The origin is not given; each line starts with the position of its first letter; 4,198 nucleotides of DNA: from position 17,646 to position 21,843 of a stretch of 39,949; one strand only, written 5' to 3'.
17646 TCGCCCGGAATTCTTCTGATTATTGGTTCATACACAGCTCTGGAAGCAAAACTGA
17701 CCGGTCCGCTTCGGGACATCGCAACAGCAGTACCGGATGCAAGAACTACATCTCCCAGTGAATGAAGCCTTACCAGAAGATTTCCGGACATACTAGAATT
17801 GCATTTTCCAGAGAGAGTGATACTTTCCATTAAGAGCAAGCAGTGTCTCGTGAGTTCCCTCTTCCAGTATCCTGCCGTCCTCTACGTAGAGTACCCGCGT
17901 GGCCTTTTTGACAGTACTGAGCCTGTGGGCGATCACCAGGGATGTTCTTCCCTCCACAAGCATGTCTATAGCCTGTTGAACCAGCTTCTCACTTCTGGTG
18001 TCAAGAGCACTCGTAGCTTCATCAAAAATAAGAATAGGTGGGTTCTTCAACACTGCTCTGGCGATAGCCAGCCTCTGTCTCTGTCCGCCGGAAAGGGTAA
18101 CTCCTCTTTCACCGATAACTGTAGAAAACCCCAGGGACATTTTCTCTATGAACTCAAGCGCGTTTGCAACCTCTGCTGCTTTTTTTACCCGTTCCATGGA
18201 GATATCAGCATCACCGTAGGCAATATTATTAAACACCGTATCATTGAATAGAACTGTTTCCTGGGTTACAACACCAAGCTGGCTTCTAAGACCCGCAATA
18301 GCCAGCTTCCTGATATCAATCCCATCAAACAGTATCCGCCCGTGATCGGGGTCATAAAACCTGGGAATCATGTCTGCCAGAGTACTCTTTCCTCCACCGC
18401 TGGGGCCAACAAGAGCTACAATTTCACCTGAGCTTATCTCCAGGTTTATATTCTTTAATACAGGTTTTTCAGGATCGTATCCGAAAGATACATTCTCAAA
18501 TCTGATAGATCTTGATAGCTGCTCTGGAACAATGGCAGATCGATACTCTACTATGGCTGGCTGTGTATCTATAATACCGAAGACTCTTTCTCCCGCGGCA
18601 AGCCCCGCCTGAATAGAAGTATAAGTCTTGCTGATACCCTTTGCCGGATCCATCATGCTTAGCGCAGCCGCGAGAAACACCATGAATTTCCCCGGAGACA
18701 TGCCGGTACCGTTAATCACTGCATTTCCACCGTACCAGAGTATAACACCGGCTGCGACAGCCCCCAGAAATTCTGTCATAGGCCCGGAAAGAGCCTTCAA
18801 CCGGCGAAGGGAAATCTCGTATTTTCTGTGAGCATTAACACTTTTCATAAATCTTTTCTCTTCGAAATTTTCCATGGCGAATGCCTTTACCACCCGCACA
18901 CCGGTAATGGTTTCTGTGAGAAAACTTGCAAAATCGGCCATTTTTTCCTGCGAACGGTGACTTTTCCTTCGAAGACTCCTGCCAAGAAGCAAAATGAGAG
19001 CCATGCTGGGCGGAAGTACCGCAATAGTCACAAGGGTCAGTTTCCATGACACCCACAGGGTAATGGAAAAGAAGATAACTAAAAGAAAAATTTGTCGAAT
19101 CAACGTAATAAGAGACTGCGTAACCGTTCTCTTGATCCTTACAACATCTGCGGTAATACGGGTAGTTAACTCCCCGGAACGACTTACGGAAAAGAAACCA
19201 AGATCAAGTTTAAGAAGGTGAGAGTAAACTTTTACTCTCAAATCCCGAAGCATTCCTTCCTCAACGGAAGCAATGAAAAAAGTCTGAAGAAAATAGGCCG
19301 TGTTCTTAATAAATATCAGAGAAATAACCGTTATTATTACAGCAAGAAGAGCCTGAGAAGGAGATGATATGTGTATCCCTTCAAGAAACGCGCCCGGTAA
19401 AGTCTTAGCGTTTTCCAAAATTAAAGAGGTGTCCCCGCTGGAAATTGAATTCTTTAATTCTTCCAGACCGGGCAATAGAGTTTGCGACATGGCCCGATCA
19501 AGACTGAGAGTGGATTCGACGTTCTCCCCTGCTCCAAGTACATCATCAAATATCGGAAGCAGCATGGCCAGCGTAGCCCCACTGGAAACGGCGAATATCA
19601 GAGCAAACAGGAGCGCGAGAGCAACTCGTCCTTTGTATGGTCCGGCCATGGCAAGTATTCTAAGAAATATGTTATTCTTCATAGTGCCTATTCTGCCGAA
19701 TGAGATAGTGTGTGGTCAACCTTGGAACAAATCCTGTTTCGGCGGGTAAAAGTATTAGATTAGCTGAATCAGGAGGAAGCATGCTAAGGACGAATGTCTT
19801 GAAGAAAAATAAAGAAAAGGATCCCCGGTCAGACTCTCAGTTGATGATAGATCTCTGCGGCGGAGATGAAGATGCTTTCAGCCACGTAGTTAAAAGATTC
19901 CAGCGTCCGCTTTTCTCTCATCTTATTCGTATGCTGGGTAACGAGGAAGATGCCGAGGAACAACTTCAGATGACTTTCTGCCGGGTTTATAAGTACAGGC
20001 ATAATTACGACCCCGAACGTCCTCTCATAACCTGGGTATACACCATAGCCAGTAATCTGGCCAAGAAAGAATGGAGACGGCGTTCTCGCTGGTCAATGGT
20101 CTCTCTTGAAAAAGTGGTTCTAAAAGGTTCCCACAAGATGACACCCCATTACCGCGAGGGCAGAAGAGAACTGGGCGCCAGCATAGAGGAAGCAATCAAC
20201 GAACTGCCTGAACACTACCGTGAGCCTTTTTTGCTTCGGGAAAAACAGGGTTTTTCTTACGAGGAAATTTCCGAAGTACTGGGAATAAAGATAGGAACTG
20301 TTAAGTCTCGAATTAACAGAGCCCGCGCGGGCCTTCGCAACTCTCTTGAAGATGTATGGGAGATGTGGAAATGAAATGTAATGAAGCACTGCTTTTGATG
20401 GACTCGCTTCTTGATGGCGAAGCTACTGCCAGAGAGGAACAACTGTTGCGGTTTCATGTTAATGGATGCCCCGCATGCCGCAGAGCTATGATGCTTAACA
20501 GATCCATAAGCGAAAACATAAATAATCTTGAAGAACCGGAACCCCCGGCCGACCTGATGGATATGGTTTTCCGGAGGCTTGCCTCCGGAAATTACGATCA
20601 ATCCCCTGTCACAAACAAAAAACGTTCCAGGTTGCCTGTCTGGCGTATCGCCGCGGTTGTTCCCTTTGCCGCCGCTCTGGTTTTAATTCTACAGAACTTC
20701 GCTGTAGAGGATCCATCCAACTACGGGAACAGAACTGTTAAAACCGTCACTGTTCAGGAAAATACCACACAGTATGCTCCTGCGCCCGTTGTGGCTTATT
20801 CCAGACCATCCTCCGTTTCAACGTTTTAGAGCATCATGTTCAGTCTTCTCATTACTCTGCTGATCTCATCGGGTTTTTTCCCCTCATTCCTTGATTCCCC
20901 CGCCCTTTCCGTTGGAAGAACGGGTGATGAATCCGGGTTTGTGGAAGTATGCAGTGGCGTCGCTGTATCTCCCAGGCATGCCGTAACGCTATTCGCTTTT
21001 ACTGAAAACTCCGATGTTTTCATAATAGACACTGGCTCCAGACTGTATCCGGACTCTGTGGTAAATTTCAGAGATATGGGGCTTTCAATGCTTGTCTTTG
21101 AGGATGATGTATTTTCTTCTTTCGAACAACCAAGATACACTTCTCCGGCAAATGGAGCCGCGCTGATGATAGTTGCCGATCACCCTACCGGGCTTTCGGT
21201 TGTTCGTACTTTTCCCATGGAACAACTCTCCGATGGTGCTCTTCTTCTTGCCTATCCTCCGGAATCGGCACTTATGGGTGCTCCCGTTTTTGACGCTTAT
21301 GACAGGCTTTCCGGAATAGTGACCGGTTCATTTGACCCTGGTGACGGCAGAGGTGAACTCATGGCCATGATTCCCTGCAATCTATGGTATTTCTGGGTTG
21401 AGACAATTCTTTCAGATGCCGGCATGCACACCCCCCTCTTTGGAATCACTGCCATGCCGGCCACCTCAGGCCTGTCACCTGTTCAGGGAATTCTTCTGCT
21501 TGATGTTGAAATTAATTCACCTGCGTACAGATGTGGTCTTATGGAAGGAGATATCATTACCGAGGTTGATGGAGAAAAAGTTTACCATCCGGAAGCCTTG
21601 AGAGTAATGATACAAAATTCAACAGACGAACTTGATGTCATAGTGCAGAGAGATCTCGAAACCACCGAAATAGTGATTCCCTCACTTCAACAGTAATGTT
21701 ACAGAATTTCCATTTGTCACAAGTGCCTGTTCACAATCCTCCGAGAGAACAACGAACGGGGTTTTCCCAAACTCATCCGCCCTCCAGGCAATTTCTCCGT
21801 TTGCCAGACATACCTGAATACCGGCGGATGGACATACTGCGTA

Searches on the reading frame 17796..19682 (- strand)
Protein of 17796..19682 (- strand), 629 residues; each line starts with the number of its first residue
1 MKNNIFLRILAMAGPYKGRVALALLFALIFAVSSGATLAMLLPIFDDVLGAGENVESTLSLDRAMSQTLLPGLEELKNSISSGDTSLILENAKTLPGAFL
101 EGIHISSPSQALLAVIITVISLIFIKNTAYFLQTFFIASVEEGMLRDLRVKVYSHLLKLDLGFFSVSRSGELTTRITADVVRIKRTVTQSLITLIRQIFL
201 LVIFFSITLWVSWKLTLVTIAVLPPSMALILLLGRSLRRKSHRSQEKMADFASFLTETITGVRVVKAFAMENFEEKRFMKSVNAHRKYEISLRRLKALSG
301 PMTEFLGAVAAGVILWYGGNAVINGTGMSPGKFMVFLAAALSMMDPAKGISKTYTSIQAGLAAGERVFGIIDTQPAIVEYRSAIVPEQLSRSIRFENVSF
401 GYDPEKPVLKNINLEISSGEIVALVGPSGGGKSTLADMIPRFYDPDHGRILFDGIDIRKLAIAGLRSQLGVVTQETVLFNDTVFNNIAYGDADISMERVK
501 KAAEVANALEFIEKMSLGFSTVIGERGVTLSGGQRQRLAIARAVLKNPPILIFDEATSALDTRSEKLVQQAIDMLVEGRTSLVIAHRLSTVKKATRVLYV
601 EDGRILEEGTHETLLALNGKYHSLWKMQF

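Call 51: search_protein_families(library=pfam, proteins=[window:17796-19682:-], max_evalue=0.00001)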
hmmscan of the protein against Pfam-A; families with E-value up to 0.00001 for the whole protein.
window:17796-19682:- (629 aa): 3 families
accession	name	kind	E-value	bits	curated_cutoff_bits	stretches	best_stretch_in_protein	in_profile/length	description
PF00664.28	ABC_membrane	-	1.8e-49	169.3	28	1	107-344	34-271/274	ABC transporter transmembrane region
PF00005.33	ABC_tran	-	1.7e-34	119.8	25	1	409-558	1-137/137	ABC transporter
PF02463.25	SMC_N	-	3.1e-07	30.5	40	0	502-600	135-211/220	RecF/RecN/SMC N terminal domain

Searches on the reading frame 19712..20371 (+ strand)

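Call 51: search_protein_families(library=pfam, proteins=[window:19712-20371:+], max_evalue=0.00001)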
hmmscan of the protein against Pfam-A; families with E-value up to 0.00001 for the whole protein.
window:19712-20371:+ (220 aa): 3 families
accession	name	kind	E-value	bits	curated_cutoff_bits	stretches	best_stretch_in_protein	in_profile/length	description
PF08281.18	Sigma70_r4_2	-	2.1e-18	66.2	25.7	1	157-206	3-52/54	Sigma-70, region 4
PF04542.20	Sigma70_r2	-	5.5e-14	52.1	24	1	60-126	2-70/71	Sigma-70 region 2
PF04545.22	Sigma70_r4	-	3.5e-09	36.5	24.1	1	161-209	1-49/50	Sigma-70, region 4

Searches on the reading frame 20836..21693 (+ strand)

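Call 51: search_protein_families(library=pfam, proteins=[window:20836-21693:+], max_evalue=0.00001)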
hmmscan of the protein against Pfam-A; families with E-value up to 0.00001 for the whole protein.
window:20836-21693:+ (286 aa): 1 family
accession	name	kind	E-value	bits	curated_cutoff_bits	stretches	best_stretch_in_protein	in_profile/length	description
PF17820.7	PDZ_6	-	1.6e-09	37.8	27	1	224-265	5-46/54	PDZ domain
